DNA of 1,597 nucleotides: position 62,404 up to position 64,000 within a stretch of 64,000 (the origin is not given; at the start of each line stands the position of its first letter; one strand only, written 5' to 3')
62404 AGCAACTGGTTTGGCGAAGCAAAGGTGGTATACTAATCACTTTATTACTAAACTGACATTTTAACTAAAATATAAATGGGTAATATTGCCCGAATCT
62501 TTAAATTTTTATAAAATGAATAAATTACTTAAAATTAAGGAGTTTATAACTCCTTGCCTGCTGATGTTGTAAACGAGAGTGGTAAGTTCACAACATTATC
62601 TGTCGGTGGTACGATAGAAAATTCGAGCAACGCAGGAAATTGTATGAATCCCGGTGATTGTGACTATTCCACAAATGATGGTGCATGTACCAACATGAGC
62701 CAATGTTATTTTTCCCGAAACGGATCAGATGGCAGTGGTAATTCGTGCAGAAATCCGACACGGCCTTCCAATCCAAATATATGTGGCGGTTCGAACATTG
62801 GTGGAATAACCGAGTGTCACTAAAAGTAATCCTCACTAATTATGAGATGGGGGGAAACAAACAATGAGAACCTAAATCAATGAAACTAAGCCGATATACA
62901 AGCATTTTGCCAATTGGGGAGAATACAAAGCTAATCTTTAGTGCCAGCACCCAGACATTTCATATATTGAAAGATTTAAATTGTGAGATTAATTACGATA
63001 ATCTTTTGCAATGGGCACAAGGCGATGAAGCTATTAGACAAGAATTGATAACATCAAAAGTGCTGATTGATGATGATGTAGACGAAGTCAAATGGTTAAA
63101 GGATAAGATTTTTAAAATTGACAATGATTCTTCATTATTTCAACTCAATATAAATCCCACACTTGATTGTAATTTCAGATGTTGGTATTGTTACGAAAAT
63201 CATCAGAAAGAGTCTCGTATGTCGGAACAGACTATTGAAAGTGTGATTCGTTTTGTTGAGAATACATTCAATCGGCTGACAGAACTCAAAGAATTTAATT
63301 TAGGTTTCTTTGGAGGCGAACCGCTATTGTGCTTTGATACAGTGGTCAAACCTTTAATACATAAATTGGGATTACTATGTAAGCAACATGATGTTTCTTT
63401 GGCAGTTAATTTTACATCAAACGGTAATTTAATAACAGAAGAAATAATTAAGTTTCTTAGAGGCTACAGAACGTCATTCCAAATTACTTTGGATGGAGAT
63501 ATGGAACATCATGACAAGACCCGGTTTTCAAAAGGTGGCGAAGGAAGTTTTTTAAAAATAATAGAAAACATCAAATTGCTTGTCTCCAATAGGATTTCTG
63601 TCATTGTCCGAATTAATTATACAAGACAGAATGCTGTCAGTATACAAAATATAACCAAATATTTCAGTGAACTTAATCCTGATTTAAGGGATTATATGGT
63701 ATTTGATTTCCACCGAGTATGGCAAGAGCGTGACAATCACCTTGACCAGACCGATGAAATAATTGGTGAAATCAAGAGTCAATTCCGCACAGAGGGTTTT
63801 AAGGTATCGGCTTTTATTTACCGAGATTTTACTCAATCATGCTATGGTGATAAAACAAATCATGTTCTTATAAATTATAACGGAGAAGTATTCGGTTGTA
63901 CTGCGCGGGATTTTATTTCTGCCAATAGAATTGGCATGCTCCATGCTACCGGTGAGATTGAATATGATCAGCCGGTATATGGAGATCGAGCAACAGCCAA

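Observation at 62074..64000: Radical SAM/SPASM RiPP locus with an unusually long, 7-Cys, Asn/Gly/Ser-rich precursor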

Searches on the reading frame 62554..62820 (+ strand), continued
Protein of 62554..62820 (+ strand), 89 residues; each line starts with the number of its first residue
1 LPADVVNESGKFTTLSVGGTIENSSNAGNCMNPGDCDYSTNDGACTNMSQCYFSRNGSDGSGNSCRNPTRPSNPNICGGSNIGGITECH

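Call 59: search_protein_families(library=pfam, alignment_id=A5, max_evalue=0.01)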
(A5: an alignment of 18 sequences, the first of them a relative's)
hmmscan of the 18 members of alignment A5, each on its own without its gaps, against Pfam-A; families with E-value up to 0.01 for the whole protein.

A. member 1, L009:1805-3904:+ (700 aa): 1 family
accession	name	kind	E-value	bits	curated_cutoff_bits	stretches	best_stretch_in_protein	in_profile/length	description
PF14905.12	OMP_b-brl_3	-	5.1e-10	39.4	27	1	437-672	170-408/408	Outer membrane protein beta-barrel family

B. families by the number of members that match (of 18 scanned): 1 family
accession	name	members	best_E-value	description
PF14905.12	OMP_b-brl_3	8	4.5e-14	Outer membrane protein beta-barrel family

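Call 63: search_protein_families(library=ncbifam, alignment_id=A3, max_evalue=1e-10)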
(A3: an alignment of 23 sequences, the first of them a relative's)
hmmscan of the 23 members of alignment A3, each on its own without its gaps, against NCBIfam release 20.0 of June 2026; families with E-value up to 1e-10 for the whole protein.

A. member 1, P0001 (429 aa): 39 families (the best 25 are shown)
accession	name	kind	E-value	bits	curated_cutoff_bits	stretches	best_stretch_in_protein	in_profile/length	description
NF038107.1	rSAM_NF038107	equivalog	1.4e-51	175.7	600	1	1-401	1-408/444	Cys-every-fifth radical SAM/SPASM peptide maturase CefB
TIGR04463.1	rSAM_vs_C_rich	equivalog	8.9e-44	149.9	525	1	10-406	5-408/438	TIGR04463 family radical SAM/SPASM RiPP maturase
TIGR04280.1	geopep_mat_rSAM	hypoth_equivalog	1.9e-41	142.4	400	1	1-420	1-421/428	geopeptide radical SAM maturase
TIGR04334.1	rSAM_Clo7bot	equivalog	6.7e-41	140.3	600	1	2-412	1-426/440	radical SAM/SPASM domain Clo7bot peptide maturase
NF047865.1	rSAM_PapB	equivalog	4e-36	124.9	340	1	94-399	10-322/330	PapB family radical SAM/SPASM ranthipeptide maturase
NF052473.1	rSAM_FlmE_OhkG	exception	8.5e-32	110.5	500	1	1-288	1-302/481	FlmE/OhkG family radical SAM/SPASM peptide maturase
TIGR04068.1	rSAM_ocin_clost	equivalog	7.2e-31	107.6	500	1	15-266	17-266/462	Cys-rich peptide radical SAM maturase CcpM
NF041298.1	rSAM_mat_DynA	equivalog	3.6e-29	101.8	450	1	91-264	5-176/356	dynobactin maturation radical SAM/SPASM protein DynA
TIGR03906.1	quino_hemo_SAM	equivalog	4.1e-28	98.2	453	1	82-253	89-260/467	quinohemoprotein amine dehydrogenase maturation protein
TIGR04064.1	rSAM_nif11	equivalog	1.3e-24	86.8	518.7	1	88-237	79-227/459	nif11-like peptide radical SAM maturase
TIGR03974.1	rSAM_six_Cys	equivalog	1.1e-22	80.6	425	1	79-260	89-272/451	thioether cross-link-forming SCIFF peptide maturase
TIGR03942.1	sulfatase_rSAM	equivalog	2.2e-22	79.7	349.45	1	95-266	9-180/363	anaerobic sulfatase maturase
NF040492.1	not_ScfB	exception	3.7e-22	78.8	855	1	55-400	67-422/450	ScfB-related radical SAM/SPASM orphan maturase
NF041707.1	rSAM_YhhB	equivalog_domain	4e-22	78.6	445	1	97-276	12-196/369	cyclophane-forming radical SAM/SPASM peptide maturase YhhB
TIGR03978.1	rSAM_paired_1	equivalog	6.2e-19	68.1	370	1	73-235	67-228/466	His-Xaa-Ser system radical SAM maturase HxsB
NF010321.0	PRK13758.1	equivalog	2.8e-15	56.3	441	1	92-266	9-185/370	anaerobic sulfatase-maturase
TIGR04148.1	GG_samocin_CFB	equivalog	1.7e-14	53.9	300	1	85-264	15-203/411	radical SAM peptide maturase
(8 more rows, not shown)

B. families by the number of members that match (of 23 scanned): 54 families (the first 25 are shown)
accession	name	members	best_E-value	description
NF038107.1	rSAM_NF038107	23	9.5e-53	Cys-every-fifth radical SAM/SPASM peptide maturase CefB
TIGR04334.1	rSAM_Clo7bot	23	4.8e-51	radical SAM/SPASM domain Clo7bot peptide maturase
TIGR04463.1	rSAM_vs_C_rich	23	8e-51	TIGR04463 family radical SAM/SPASM RiPP maturase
NF047865.1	rSAM_PapB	23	1.8e-41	PapB family radical SAM/SPASM ranthipeptide maturase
TIGR04280.1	geopep_mat_rSAM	23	1.9e-41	geopeptide radical SAM maturase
NF052473.1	rSAM_FlmE_OhkG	23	2.5e-36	FlmE/OhkG family radical SAM/SPASM peptide maturase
TIGR03906.1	quino_hemo_SAM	23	2.3e-34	quinohemoprotein amine dehydrogenase maturation protein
TIGR04064.1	rSAM_nif11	23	5.2e-34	nif11-like peptide radical SAM maturase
TIGR04068.1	rSAM_ocin_clost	23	8.5e-34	Cys-rich peptide radical SAM maturase CcpM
NF041298.1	rSAM_mat_DynA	23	1.1e-33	dynobactin maturation radical SAM/SPASM protein DynA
TIGR03974.1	rSAM_six_Cys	23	9.2e-32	thioether cross-link-forming SCIFF peptide maturase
NF040492.1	not_ScfB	23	1.4e-30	ScfB-related radical SAM/SPASM orphan maturase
TIGR03978.1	rSAM_paired_1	23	5.6e-27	His-Xaa-Ser system radical SAM maturase HxsB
NF041707.1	rSAM_YhhB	23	1.8e-26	cyclophane-forming radical SAM/SPASM peptide maturase YhhB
TIGR03942.1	sulfatase_rSAM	23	1.3e-25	anaerobic sulfatase maturase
NF010321.0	PRK13758.1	21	1.1e-16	anaerobic sulfatase-maturase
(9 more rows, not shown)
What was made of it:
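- On PapB-family ranthipeptide maturase (NF047865): 125 bits (call 63).
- On SCIFF system (TIGR03974): 81 bits (call 63).
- Closest known: CteB / thermocellin. Different: The related SCIFF maturase model TIGR03974 scores 81 bits against a cut-off of 425 (call 63).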

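Call 84: predict_structure(alignment_id=A3)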
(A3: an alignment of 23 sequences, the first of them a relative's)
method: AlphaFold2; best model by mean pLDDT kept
length: 429 residues; sequences in the alignment: 23
mean_pLDDT: 88.5   pTM: 0.85
mean pLDDT of the five models: 88.5, 87.9, 87.7, 86.1, 84.5
residues with pLDDT >= 90: 242; 70-90: 154; 50-70: 28; < 50: 5
segments of 3 or more residues with pLDDT < 50: 313-315
pLDDT, mean of each block of 10 residues (from residue 1): 94 90 91 85 89 93 95 92 93 85 60 94 97 95 91 96 97 96 94 97 90 71 91 96 91 91 91 89 65 88 88 54 85 93 83 97 92 91 91 86 87 89 81
secondary structure, 60 per line:
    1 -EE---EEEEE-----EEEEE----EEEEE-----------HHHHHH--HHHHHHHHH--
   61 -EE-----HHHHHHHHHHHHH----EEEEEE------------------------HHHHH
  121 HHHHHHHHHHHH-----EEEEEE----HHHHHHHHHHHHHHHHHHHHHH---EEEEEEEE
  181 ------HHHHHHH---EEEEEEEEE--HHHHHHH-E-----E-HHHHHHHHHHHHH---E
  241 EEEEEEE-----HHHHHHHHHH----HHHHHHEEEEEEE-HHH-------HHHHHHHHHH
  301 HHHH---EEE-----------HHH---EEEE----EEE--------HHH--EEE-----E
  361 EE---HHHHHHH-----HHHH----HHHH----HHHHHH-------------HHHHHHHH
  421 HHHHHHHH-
elements in order: E7-11 E17-21 E26-30 H42-47 H50-58 H69-81 E86-91 H116-132 E138-143 H148-169 E173-180 H187-193 E197-205 H208-214 H224-236 E240-247 H253-262 H267-272 E273-279 H291-304 E308-310 E328-331 E336-338 E352-354 E360-362 H366-372 H378-381 H386-389 H394-399 H413-428

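Call 88: fold_search(model_id=the predicted structure, library=pdb)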
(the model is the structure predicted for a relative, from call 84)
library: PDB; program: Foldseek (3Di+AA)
matches with E <= 10: 1591; with E <= 0.001: 74
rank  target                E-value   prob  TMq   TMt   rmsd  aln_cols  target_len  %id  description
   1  5wgg_A                3.8e-17  1.00  0.69  0.67   6.1       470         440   19  Structural Insights into Thioether Bond Formation in the Biosynthesis of Sactipeptides (released 2017-07-26)
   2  5why_B                3.8e-17  1.00  0.64  0.65   8.7       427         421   19  Structural Insights into Thioether Bond Formation in the Biosynthesis of Sactipeptides (released 2017-07-26)
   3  5why_A                5.1e-17  1.00  0.65  0.67   8.9       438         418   19  Structural Insights into Thioether Bond Formation in the Biosynthesis of Sactipeptides (released 2017-07-26)
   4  5v1t_A                3.4e-15  1.00  0.52  0.51  13.6       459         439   14  Crystal structure of Streptococcus suis SuiB bound to precursor peptide SuiA (released 2017-08-30)
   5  5v1s_B                4.3e-15  1.00  0.51  0.51  12.8       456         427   14  Crystal structure of Streptococcus suis SuiB bound to S-adenosylmethionine (released 2017-08-30)
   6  5v1q_A                7.2e-15  1.00  0.51  0.51  13.3       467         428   14  Crystal structure of Streptococcus suis SuiB (released 2017-08-30)
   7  5v1q_B                8.6e-15  1.00  0.50  0.49  12.8       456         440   14  Crystal structure of Streptococcus suis SuiB (released 2017-08-30)
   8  5v1s_A                1.6e-14  1.00  0.52  0.52  13.2       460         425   15  Crystal structure of Streptococcus suis SuiB bound to S-adenosylmethionine (released 2017-08-30)
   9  8vpo                  2.0e-14  1.00  0.64  0.62   6.8       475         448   15  X-Ray Crystal Structure of TigE from Paramaledivibacter caminithermalis (released 2024-02-07)
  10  4k39_A                3.6e-14  1.00  0.57  0.66   5.2       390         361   18  Native anSMEcpe with bound AdoMet and Cp18Cys peptide (released 2013-05-08)
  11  4k36_B                4.7e-14  1.00  0.57  0.66   5.0       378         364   20  His6 tagged anSMEcpe with bound AdoMet (released 2013-05-08)
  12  4k37_B                8.4e-14  1.00  0.57  0.66   4.9       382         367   20  Native anSMEcpe with bound AdoMet (released 2013-05-08)
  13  4k37_A                1.4e-13  1.00  0.57  0.65   5.1       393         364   19  Native anSMEcpe with bound AdoMet (released 2013-05-08)
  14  4k38_A                1.8e-13  1.00  0.57  0.65   5.3       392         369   19  Native anSMEcpe with bound AdoMet and Kp18Cys peptide (released 2013-05-08)
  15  4k36_A                2.2e-13  1.00  0.60  0.67   4.6       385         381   18  His6 tagged anSMEcpe with bound AdoMet (released 2013-05-08)
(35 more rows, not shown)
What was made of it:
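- On Radical SAM/SPASM RiPP maturase (general class): The full-length fold match to CteB includes this part (calls 84, 88).
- The SPASM fold is shared with anSME, which is also a fold hit (E about 4e-14, call 88). The N-terminal RRE-like domain aligns with CteB (calls 84, 88).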

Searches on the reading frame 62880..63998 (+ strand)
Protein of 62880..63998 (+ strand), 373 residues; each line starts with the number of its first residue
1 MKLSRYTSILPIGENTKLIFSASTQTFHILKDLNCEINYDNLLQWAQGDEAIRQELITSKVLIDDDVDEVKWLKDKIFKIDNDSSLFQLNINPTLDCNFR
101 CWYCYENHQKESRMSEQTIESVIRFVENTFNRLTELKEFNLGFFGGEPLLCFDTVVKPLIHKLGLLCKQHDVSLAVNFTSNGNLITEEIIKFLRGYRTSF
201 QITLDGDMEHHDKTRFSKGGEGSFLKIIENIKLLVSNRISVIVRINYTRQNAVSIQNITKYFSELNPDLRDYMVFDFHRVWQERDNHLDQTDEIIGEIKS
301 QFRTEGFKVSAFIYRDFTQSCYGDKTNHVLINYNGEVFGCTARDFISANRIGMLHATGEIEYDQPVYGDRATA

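Call 3: search_protein_families(library=ncbifam, proteins=[window:62880-63998:+], max_evalue=1)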
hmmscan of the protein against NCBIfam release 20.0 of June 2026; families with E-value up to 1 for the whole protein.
window:62880-63998:+ (373 aa): 73 families (the best 25 are shown)
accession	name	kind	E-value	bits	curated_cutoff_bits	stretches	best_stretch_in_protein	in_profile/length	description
NF038107.1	rSAM_NF038107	equivalog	1.4e-45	155.9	600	1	1-367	1-373/444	Cys-every-fifth radical SAM/SPASM peptide maturase CefB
TIGR04463.1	rSAM_vs_C_rich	equivalog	1.8e-39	135.8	525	1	10-259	5-253/438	TIGR04463 family radical SAM/SPASM RiPP maturase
TIGR04334.1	rSAM_Clo7bot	equivalog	1e-37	129.8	600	1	2-272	1-270/440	radical SAM/SPASM domain Clo7bot peptide maturase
TIGR04280.1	geopep_mat_rSAM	hypoth_equivalog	1.5e-35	123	400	1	1-342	1-346/428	geopeptide radical SAM maturase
NF052473.1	rSAM_FlmE_OhkG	exception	6.7e-32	110.8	500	1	1-288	1-302/481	FlmE/OhkG family radical SAM/SPASM peptide maturase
NF047865.1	rSAM_PapB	equivalog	2.8e-31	109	340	1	94-266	10-179/330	PapB family radical SAM/SPASM ranthipeptide maturase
TIGR04068.1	rSAM_ocin_clost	equivalog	3.5e-31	108.6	500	1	15-266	17-266/462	Cys-rich peptide radical SAM maturase CcpM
NF041298.1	rSAM_mat_DynA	equivalog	8.9e-25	87.4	450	1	91-264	5-176/356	dynobactin maturation radical SAM/SPASM protein DynA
TIGR04064.1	rSAM_nif11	equivalog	3e-22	79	518.7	1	88-237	79-227/459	nif11-like peptide radical SAM maturase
TIGR03906.1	quino_hemo_SAM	equivalog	4.2e-22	78.4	453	1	82-253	89-260/467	quinohemoprotein amine dehydrogenase maturation protein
NF040492.1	not_ScfB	exception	2.6e-21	76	855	1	55-263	67-274/450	ScfB-related radical SAM/SPASM orphan maturase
TIGR03974.1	rSAM_six_Cys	equivalog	8.6e-21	74.3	425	1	79-260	89-272/451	thioether cross-link-forming SCIFF peptide maturase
NF041707.1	rSAM_YhhB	equivalog_domain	1.6e-20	73.4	445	1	97-276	12-196/369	cyclophane-forming radical SAM/SPASM peptide maturase YhhB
TIGR03978.1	rSAM_paired_1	equivalog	6.1e-20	71.4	370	1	73-235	67-228/466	His-Xaa-Ser system radical SAM maturase HxsB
TIGR03942.1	sulfatase_rSAM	equivalog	6.6e-18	64.9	349.45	1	95-267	9-181/363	anaerobic sulfatase maturase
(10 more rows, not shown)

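Call 4: search_protein_families(library=pfam, proteins=[window:62880-63998:+], max_evalue=1)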
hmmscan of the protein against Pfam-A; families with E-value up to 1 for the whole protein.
window:62880-63998:+ (373 aa): 3 families
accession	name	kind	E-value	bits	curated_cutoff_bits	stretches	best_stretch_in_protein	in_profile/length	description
PF04055.27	Radical_SAM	-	1.3e-13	51.9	29.5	1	91-245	1-148/166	Radical SAM superfamily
PF13353.11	Fer4_12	-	4.4e-06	27.5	22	1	96-223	14-131/137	4Fe-4S single cluster domain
PF14799.11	FAM195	-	0.072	13.9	25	0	229-284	35-92/98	FAM195 family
